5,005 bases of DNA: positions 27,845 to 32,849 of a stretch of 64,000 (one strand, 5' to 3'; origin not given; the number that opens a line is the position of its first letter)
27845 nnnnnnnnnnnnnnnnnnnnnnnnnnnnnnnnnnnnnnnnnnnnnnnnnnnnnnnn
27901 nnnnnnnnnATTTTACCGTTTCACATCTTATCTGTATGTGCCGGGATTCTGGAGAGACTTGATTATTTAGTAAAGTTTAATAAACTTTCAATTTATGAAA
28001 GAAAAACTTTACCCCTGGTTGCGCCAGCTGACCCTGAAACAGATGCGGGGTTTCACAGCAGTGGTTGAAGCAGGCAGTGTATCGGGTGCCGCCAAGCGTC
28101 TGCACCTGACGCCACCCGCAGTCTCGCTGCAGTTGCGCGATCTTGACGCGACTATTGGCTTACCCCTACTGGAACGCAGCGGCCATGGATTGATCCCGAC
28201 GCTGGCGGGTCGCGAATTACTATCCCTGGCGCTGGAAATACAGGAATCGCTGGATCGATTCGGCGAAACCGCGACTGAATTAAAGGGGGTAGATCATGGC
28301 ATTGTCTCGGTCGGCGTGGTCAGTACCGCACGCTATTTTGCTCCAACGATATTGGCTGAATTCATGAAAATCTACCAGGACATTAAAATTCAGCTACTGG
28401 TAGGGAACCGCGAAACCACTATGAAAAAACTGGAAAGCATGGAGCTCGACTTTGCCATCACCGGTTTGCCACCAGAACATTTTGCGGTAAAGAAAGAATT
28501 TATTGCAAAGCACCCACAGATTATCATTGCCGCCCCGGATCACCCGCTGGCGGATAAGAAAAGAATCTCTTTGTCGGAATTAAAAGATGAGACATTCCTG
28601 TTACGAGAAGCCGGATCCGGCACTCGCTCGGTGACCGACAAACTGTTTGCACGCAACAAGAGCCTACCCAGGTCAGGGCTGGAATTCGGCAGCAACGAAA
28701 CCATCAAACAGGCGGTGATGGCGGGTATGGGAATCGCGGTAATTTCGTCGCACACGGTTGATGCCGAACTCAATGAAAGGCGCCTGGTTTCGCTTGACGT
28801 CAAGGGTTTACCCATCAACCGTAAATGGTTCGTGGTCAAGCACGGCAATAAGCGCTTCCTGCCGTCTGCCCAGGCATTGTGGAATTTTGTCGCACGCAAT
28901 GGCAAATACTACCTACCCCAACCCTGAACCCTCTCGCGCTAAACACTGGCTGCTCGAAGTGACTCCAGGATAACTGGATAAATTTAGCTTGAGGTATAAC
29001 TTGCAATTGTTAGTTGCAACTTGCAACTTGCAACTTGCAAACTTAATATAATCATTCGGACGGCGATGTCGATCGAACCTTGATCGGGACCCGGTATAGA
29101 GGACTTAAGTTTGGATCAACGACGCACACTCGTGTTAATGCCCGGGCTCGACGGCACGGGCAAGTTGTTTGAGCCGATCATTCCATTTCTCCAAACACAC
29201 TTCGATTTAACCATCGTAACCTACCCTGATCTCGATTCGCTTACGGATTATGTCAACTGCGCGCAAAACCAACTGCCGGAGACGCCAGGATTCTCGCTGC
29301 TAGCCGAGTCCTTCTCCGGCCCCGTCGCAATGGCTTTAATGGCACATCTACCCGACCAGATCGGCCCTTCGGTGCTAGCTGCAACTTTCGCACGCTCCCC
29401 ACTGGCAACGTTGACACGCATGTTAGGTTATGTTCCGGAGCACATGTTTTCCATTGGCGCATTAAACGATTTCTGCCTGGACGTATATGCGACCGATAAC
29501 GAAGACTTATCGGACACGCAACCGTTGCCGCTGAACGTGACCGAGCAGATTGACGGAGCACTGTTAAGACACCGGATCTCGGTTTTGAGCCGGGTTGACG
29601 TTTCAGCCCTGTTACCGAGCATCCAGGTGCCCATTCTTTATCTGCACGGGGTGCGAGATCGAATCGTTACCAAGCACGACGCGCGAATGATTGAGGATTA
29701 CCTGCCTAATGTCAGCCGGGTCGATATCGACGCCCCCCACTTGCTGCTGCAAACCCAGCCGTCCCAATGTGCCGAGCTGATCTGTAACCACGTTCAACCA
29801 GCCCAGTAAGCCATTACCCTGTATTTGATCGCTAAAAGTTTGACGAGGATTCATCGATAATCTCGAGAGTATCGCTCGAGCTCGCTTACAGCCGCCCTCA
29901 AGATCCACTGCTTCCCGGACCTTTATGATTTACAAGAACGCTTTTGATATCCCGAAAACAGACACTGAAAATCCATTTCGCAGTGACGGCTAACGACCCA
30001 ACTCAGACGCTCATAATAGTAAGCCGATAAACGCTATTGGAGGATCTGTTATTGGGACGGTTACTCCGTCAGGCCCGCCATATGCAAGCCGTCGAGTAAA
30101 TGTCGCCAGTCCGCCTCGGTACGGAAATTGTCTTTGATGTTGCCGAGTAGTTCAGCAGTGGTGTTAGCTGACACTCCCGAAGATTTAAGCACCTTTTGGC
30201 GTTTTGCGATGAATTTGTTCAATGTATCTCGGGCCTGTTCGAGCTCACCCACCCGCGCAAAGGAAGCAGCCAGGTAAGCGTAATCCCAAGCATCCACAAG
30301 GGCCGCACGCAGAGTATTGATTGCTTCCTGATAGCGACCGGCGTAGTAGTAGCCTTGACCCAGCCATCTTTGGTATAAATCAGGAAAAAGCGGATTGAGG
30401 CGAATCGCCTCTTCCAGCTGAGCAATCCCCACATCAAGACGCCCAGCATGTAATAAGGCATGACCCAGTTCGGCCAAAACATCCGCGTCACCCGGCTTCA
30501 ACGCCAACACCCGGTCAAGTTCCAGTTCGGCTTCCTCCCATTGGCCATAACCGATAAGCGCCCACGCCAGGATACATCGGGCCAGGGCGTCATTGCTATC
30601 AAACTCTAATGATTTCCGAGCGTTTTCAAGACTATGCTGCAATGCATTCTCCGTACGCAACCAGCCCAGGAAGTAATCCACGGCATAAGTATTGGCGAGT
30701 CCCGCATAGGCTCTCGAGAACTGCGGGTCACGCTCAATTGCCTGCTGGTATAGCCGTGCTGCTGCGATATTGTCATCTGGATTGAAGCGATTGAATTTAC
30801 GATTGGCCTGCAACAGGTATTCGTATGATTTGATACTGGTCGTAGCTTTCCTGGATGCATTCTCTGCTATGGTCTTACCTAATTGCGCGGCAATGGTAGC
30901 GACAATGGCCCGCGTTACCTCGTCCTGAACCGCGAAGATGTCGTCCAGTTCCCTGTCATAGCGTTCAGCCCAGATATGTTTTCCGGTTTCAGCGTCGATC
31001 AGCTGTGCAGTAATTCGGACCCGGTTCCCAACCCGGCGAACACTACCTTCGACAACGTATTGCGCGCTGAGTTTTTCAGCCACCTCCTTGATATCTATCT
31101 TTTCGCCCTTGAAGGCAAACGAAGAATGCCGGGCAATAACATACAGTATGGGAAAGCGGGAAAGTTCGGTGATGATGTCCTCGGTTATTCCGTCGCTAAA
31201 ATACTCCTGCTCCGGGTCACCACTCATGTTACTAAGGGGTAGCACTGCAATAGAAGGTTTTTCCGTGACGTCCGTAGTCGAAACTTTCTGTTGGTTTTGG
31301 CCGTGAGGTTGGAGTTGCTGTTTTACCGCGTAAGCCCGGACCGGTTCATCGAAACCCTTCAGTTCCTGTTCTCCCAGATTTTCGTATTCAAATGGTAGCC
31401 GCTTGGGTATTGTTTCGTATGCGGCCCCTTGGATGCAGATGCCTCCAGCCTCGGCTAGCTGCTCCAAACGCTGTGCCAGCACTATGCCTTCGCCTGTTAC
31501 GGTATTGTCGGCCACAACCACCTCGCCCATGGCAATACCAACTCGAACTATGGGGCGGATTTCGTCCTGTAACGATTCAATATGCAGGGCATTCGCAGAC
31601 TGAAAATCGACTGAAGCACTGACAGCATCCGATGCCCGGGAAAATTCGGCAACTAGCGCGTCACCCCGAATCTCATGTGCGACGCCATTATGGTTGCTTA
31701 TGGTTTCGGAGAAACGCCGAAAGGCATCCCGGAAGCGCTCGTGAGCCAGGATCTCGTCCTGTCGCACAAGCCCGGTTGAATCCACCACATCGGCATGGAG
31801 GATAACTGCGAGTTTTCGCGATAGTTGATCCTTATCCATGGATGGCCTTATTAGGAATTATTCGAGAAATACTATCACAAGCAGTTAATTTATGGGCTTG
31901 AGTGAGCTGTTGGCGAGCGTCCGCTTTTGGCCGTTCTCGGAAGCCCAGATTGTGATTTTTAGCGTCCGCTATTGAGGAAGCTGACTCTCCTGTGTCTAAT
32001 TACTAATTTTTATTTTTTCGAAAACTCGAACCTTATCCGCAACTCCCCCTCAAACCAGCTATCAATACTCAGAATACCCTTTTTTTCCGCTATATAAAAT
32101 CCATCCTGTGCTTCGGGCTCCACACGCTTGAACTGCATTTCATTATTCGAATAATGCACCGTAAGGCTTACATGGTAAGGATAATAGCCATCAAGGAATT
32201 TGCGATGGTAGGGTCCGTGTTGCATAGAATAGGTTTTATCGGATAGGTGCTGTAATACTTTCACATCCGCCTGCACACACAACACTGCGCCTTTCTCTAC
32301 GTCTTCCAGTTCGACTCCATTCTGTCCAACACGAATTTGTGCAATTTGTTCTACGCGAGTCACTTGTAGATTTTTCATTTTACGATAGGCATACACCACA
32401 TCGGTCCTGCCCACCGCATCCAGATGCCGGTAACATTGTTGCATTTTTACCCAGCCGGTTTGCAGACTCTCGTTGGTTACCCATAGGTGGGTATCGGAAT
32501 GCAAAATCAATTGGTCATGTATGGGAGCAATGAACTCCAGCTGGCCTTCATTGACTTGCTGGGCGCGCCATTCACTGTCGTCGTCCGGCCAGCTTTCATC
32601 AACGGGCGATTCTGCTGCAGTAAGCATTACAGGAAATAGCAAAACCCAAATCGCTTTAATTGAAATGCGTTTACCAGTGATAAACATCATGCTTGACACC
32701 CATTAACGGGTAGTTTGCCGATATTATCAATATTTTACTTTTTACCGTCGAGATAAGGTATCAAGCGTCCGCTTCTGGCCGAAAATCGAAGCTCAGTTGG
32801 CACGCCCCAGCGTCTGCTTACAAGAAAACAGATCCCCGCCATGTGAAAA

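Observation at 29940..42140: Cassette-like array: at least 11 same-orientation conserved repeats punctuate a run of small unrelated ORFs (attC-like or MITE-like)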

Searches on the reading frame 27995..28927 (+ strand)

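Call 9: search_protein_families(library=pfam, proteins=[window:27995-28927:+], max_evalue=0.01)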
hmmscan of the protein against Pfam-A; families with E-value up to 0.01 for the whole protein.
window:27995-28927:+ (310 aa): 3 families
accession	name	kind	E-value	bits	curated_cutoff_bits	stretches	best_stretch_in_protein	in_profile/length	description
PF03466.25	LysR_substrate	-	1.3e-48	165.6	28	1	100-301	4-206/209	LysR substrate binding domain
PF00126.33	HTH_1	-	9.3e-19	67.6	26.6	1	14-73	1-60/60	Bacterial regulatory helix-turn-helix protein, lysR family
PF12727.12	PBP_like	-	0.00015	21.4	27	1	189-259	82-158/193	PBP superfamily domain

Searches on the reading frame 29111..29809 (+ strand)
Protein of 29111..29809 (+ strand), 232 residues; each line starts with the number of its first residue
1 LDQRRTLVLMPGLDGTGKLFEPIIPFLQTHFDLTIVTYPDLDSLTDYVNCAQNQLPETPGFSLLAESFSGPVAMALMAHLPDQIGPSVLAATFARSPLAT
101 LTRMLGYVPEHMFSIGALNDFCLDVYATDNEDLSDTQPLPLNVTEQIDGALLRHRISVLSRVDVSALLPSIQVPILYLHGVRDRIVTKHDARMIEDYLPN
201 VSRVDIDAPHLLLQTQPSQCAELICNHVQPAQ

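Call 9: search_protein_families(library=pfam, proteins=[window:29111-29809:+], max_evalue=0.01)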
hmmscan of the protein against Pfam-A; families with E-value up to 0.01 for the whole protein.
window:29111-29809:+ (232 aa): 2 families
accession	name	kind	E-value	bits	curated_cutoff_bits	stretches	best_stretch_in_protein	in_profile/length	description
PF00561.26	Abhydrolase_1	-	3.8e-05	23.9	25.8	0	158-213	185-241/245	alpha/beta hydrolase fold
PF12146.15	Hydrolase_4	-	7.1e-05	22.7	27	1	45-196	63-215/239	Serine aminopeptidase, S33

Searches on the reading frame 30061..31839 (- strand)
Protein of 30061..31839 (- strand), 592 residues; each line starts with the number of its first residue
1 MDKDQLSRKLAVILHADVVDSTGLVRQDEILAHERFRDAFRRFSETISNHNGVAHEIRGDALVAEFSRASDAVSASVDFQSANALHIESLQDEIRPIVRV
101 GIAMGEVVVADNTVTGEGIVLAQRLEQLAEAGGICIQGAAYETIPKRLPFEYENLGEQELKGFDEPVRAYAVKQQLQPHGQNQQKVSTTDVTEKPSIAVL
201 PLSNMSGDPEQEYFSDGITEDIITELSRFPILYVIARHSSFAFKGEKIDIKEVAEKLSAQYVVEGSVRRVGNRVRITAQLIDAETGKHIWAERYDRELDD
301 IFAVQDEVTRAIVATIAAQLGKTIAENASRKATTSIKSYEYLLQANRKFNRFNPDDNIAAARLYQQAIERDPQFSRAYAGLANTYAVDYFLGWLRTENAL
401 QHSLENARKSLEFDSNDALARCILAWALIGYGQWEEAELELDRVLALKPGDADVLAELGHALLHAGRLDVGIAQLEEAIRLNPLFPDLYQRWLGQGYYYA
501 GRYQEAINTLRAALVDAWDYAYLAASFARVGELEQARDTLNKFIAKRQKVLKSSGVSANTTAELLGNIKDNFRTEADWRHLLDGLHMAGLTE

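Call 8: search_protein_families(library=pfam, proteins=[window:30061-31839:-], max_evalue=0.01)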
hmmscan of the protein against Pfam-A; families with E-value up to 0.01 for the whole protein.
window:30061-31839:- (592 aa): 13 families
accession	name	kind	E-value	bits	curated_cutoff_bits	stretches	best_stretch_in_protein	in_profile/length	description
PF13431.12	TPR_17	-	5.1e-15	54.9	24.4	1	363-386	1-24/34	Tetratricopeptide repeat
PF13428.12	TPR_14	-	2.9e-12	46.4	23.5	1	453-491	2-40/44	Tetratricopeptide repeat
PF07719.23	TPR_2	-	4.3e-12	45.6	27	2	452-483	1-32/34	Tetratricopeptide repeat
PF14559.12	TPR_19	-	1.5e-10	41.7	25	2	428-485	1-58/68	Tetratricopeptide repeat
PF13414.12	TPR_11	-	1.8e-09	37.6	26.8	0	432-463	8-39/42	TPR repeat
PF13432.12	TPR_16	-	7.5e-09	36.3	32.7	1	424-483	3-62/65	Tetratricopeptide repeat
PF13371.12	TPR_9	-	1.6e-05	25.3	35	1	429-483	6-60/73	Tetratricopeptide repeat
PF00211.25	Guanylate_cyc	-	1.9e-05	24.8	21.9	1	12-173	10-182/183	Adenylate and Guanylate cyclase catalytic domain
PF13424.12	TPR_12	-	0.00012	22.6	30.1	0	454-514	5-72/77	Tetratricopeptide repeat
PF12895.13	ANAPC3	-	0.00015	22.4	27.2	1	432-512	3-81/82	Anaphase-promoting complex, cyclosome, subunit 3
PF00515.34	TPR_1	-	0.00029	21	27.8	0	493-514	7-28/34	Tetratricopeptide repeat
PF17680.6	FlgO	-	0.0005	20.4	22.6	1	196-287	19-116/130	FlgO protein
PF13181.12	TPR_8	-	0.0021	18.6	25.7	0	452-483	1-32/34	Tetratricopeptide repeat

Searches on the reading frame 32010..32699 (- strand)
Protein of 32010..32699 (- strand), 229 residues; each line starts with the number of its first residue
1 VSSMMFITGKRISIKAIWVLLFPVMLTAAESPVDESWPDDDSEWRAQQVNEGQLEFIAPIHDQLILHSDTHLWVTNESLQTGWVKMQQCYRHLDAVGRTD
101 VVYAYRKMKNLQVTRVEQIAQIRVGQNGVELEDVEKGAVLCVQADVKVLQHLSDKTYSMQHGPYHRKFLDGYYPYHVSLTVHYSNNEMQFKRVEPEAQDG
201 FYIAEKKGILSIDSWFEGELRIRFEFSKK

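Call 8: search_protein_families(library=pfam, proteins=[window:32010-32699:-], max_evalue=0.01)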
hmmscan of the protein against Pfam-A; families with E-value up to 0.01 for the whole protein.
window:32010-32699:- (229 aa): 0 families

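Call 24: search_protein_families(library=pfam, proteins=[window:32010-32699:-], max_evalue=0.01)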
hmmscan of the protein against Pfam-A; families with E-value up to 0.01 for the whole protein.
window:32010-32699:- (229 aa): 0 families

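Call 47: search_protein_families(library=ncbifam, proteins=[window:32010-32699:-], max_evalue=0.001)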
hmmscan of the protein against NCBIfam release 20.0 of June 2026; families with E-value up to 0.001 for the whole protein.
window:32010-32699:- (229 aa): 0 families
